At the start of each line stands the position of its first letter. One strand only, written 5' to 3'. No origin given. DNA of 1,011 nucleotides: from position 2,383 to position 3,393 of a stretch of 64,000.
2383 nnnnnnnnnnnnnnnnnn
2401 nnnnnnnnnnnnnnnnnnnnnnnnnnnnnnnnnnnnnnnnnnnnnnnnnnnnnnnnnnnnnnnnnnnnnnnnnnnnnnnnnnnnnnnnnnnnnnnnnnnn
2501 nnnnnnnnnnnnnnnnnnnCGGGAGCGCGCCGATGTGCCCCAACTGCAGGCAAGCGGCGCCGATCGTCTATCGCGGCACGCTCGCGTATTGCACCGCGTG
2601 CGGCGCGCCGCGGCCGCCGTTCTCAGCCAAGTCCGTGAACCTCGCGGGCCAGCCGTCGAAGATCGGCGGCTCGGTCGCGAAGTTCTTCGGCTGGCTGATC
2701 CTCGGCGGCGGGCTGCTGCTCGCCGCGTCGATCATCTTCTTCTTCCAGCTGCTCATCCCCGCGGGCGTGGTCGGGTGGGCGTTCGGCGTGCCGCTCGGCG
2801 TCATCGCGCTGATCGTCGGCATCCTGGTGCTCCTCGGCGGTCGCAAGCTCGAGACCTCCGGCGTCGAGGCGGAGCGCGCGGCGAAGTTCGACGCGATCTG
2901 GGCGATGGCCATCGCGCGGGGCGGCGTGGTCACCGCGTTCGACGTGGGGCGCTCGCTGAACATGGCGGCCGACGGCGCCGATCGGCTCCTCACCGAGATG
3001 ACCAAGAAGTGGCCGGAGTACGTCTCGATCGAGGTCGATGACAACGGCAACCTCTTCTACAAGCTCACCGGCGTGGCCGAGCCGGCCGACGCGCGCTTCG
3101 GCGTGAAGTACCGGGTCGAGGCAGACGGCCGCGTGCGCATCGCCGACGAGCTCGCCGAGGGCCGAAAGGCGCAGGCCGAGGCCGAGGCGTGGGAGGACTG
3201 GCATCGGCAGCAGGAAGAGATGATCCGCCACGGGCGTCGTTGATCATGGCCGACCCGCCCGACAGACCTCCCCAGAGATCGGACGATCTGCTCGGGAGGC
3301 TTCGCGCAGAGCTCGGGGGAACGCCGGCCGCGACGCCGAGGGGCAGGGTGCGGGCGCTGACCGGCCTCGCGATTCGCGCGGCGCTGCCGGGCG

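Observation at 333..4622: Orphan FliI/SctN-type ATPase, apparently coupled to a zinc-ribbon membrane protein and a large secreted beta-propeller protein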

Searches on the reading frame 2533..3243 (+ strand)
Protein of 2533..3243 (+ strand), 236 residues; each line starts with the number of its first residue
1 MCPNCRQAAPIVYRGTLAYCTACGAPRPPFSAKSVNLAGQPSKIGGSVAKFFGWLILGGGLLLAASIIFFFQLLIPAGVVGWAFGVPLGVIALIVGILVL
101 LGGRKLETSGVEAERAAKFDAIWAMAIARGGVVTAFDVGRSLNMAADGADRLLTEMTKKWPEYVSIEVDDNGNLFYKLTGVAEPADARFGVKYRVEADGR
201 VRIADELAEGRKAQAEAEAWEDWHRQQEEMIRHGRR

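Call 7: search_protein_families(library=pfam, proteins=[window:2533-3243:+], max_evalue=0.01)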
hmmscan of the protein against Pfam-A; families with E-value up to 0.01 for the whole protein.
window:2533-3243:+ (236 aa): 0 families

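Call 8: search_protein_families(library=ncbifam, proteins=[window:2533-3243:+], max_evalue=0.01)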
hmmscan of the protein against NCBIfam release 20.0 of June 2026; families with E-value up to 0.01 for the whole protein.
window:2533-3243:+ (236 aa): 0 families

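Call 30: find_homologous_proteins(query=window:2533-3243:+, max_evalue=0.001)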
Query window:2533-3243:+ (236 aa): 134 proteins with E <= 0.001 among 4136 candidates; the best 120 are listed.
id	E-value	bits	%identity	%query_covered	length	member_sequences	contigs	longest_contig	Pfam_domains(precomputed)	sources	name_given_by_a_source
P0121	2.0e-143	494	94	100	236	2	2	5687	-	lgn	-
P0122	8.6e-128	443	84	100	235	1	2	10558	-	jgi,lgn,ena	-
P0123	3.2e-127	441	84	100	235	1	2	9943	-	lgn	-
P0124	3.7e-122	424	79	100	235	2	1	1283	-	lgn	-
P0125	1.8e-121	422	83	96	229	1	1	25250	-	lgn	-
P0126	4.2e-118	411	79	100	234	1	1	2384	-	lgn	-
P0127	3.6e-117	408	80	96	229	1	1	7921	-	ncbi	-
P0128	1.4e-116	406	80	96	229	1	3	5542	-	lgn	-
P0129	1.1e-115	403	77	100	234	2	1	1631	-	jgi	jgi:hypothetical protein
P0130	5.7e-115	401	77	100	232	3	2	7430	-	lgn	-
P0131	8.9e-114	397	81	89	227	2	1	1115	-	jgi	jgi:hypothetical protein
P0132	1.3e-113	396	81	89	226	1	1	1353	-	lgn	-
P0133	1.6e-113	396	75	98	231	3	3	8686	-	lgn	-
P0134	7.9e-113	394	76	100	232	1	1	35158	-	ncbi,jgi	-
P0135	5.8e-110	384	74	100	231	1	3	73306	-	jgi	jgi:hypothetical protein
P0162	1.3e-60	223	47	98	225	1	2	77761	-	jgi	jgi:hypothetical protein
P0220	4.6e-43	165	45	75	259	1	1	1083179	-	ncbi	-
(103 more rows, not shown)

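Call 31: find_encoding_contigs(protein=P0220, flank=10000, max_places=2)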
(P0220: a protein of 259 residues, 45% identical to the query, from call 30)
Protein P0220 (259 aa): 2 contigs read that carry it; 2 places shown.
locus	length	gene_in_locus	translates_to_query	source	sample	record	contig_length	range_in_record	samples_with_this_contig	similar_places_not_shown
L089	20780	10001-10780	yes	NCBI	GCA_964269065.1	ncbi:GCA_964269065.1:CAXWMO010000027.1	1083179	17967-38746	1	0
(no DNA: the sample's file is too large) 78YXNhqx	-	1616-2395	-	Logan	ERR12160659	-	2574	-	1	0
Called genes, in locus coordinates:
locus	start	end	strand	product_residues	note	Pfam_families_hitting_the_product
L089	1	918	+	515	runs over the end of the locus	PF02446:Glyco_hydro_77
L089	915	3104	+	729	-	PF02922:CBM_48, PF00128:Alpha-amylase (weak), PF21331:Isoamylase_C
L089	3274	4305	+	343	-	-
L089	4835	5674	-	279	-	PF13230:GATase_4, PF13522:GATase_6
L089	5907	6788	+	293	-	-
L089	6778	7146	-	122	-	PF00581:Rhodanese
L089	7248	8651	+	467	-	PF01565:FAD_binding_4, PF02913:FAD-oxidase_C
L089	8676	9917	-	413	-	PF00389:2-Hacid_dh, PF02826:2-Hacid_dh_C, PF22629:ACT_AHAS_ss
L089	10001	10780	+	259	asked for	-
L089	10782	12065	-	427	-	PF05977:MFS_3, PF07690:MFS_1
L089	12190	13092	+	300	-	PF00487:FA_desaturase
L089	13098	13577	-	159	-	PF00472:RF-1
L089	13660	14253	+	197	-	-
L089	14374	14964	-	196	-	PF02472:ExbD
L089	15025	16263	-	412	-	PF07690:MFS_1, PF00854:PTR2 (faint)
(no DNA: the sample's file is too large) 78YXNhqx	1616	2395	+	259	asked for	-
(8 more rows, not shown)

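Call 32: find_encoding_contigs(protein=P0162, flank=10000, max_places=2)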
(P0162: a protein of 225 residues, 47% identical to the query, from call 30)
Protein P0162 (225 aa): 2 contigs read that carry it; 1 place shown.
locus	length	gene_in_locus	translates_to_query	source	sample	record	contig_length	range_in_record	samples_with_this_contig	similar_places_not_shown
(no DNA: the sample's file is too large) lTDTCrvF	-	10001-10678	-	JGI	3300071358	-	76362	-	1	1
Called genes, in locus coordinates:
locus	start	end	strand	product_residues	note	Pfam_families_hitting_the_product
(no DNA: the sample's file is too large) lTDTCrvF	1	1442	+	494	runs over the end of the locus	PF00089:Trypsin, PF13365:Trypsin_2, PF00595:PDZ, PF13180:PDZ_2, PF17820:PDZ_6, PF00595:PDZ, PF13180:PDZ_2 (weak), PF17820:PDZ_6, +3 more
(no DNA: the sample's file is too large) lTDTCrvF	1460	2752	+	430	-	PF00069:Pkinase, PF07714:PK_Tyr_Ser-Thr, PF03109:ABC1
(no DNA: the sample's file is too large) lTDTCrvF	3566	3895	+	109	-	-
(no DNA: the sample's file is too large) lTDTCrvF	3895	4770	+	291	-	-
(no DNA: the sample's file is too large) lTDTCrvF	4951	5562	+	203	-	-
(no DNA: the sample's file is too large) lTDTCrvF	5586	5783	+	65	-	-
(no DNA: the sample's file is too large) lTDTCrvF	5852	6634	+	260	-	PF09844:DUF2071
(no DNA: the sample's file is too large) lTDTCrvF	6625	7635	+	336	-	PF10604:Polyketide_cyc2 (faint)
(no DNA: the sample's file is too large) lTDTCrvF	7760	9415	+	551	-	PF01676:Metalloenzyme, PF06415:iPGM_N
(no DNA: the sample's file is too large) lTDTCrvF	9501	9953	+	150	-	-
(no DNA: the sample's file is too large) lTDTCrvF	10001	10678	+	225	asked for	-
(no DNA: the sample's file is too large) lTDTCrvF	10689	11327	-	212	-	PF00440:TetR_N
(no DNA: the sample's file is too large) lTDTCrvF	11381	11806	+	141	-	PF07366:SnoaL, PF13474:SnoaL_3 (weak), PF12680:SnoaL_2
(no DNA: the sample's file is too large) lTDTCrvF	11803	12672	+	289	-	PF01073:3Beta_HSD (weak), PF01370:Epimerase, PF05368:NmrA, PF13460:NAD_binding_10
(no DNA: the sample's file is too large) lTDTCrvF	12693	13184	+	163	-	-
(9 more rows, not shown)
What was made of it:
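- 2533..3243 (+): Membrane protein of 236 aa. It has a cytoplasmic CxxC...CxxC zinc ribbon, a TM hairpin, a cytoplasmic winged-helix domain, a beta-hairpin and a C-terminal helix. It belongs to a Polyangiales-restricted family that is normally a stand-alone gene. Distant members stand alone (calls 31, 32).
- Zinc-ribbon homologues stand alone elsewhere (calls 31, 32). Zinc-ribbon homologues elsewhere are solitary (calls 31, 32).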

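Call 64: predict_structure(alignment_id=A1)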
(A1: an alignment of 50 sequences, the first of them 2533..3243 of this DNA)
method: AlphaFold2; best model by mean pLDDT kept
length: 236 residues; sequences in the alignment: 50
mean_pLDDT: 89.5   pTM: 0.69
mean pLDDT of the five models: 89.5, 86.9, 86.8, 86.8, 86.7
residues with pLDDT >= 90: 159; 70-90: 57; 50-70: 20; < 50: 0
segments of 3 or more residues with pLDDT < 50: none
pLDDT, mean of each block of 10 residues (from residue 1): 89 80 80 85 96 98 98 93 97 98 96 93 90 94 95 96 94 92 63 76 68 89 96 90
secondary structure, 60 per line:
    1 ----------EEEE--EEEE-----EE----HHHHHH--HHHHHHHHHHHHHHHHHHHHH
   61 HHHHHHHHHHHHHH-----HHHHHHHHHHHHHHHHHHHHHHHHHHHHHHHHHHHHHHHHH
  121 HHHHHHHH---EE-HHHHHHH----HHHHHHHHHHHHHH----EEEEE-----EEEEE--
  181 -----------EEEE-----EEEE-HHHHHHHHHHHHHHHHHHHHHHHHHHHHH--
elements in order: E11-14 E17-20 H32-37 H40-74 H80-128 H135-141 H146-159 E164-168 E174-178 E192-195 E201-204 H206-234
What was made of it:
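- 2533..3243 (+): AF2 model with pLDDT 89.5 (call 64).
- The zinc ribbon, winged helix and C-terminal helix are all cytoplasmic in the model, so contact with a cytoplasmic ATPase is physically possible (call 64).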

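Call 67: fold_search(model_id=the predicted structure, library=pdb)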
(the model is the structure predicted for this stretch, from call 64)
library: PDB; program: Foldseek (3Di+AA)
matches with E <= 10: 769; with E <= 0.001: 0
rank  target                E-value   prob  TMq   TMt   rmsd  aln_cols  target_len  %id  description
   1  7qxx_W                5.9e-02  0.96  0.26  0.22   4.9        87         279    9  Proteasome-ZFAND5 Complex Z+E state (released 2023-02-08)
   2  9cpa_Q                7.0e-02  0.82  0.23  0.13  21.9       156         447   12  Structure of a Mammalian DHX29-bound 43S Pre-initiation Complex (released 2025-07-23)
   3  8usb_W                7.4e-02  0.96  0.24  0.14   8.9       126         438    8  Non-substrate-engaged human 26S proteasome with Nub1/FAT10 bound to Rpn1 (released 2024-11-06)
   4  7dvu                  7.8e-02  0.99  0.19  0.31   2.7        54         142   17  Crystal structure of heme sensor protein PefR in complex with heme and cyanide (released 2021-09-29)
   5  3cta                  8.2e-02  1.00  0.18  0.22   2.1        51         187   18  Crystal structure of riboflavin kinase from Thermoplasma acidophilum (released 2008-04-29)
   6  3eco_A                8.2e-02  0.99  0.22  0.37   2.9        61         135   18  Crystal structure of MepR, a transcription regulator of the Staphylococcus aureus multidrug efflux pump MepA (released 2009-02-10)
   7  8c7t_A                8.2e-02  0.77  0.20  0.19  10.4       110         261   14  Unliganded transcriptional pleiotropic repressor CodY from Enterococcus faecalis (released 2023-06-28)
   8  5yhz                  8.7e-02  0.99  0.21  0.32   3.2        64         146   14  Structure of Lactococcus lactis ZitR, E41A mutant (released 2017-12-06)
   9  5l4k_O                9.7e-02  0.98  0.25  0.17   3.3        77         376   13  The human 26S proteasome lid (released 2016-09-07)
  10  6r7f_H                1.1e-01  0.35  0.19  0.25  16.4       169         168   12  Structural basis of Cullin-2 RING E3 ligase regulation by the COP9 signalosome (released 2019-08-28)
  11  5trd_A                1.2e-01  0.99  0.17  0.18   2.5        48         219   19  Structure of RbkR (Riboflavin Kinase) from Thermoplasma acidophilum determined in complex with CTP and its cognate DNA (released 2016-11-23)
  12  5jls                  1.2e-01  0.99  0.19  0.32   3.2        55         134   18  Crystal Structure of Adhesin competence repressor (AdcR) from Streptococcus pyogenes (C-terminally His tagged) (released 2017-05-03)
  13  5yi1                  1.2e-01  0.94  0.25  0.42  18.2       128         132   13  Structure of Lactococcus lactis ZitR, C30AH42A mutant in apo form (released 2017-12-06)
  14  9bv3_W                1.2e-01  0.92  0.24  0.14   8.8       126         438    8  M1B Midnolin-Proteasome (released 2025-06-11)
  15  9nkg_W                1.2e-01  0.91  0.24  0.14   8.9       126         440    8  Structure of substrate engaged MIDN-bound human 26S proteasome, EB-MIDN (Composite map) (released 2025-05-07)
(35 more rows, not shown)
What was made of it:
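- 2533..3243 (+): The best local fold matches are MarR/PCI winged helices (call 67).
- On FliH/SctL (for the zinc-ribbon protein at 2533-3243): The model is a membrane hairpin plus a winged helix (calls 64, 67).
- Closest known: FliH/SctL stator. Different: The fold is different: zinc ribbon, TM hairpin and winged helix (calls 64, 67).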
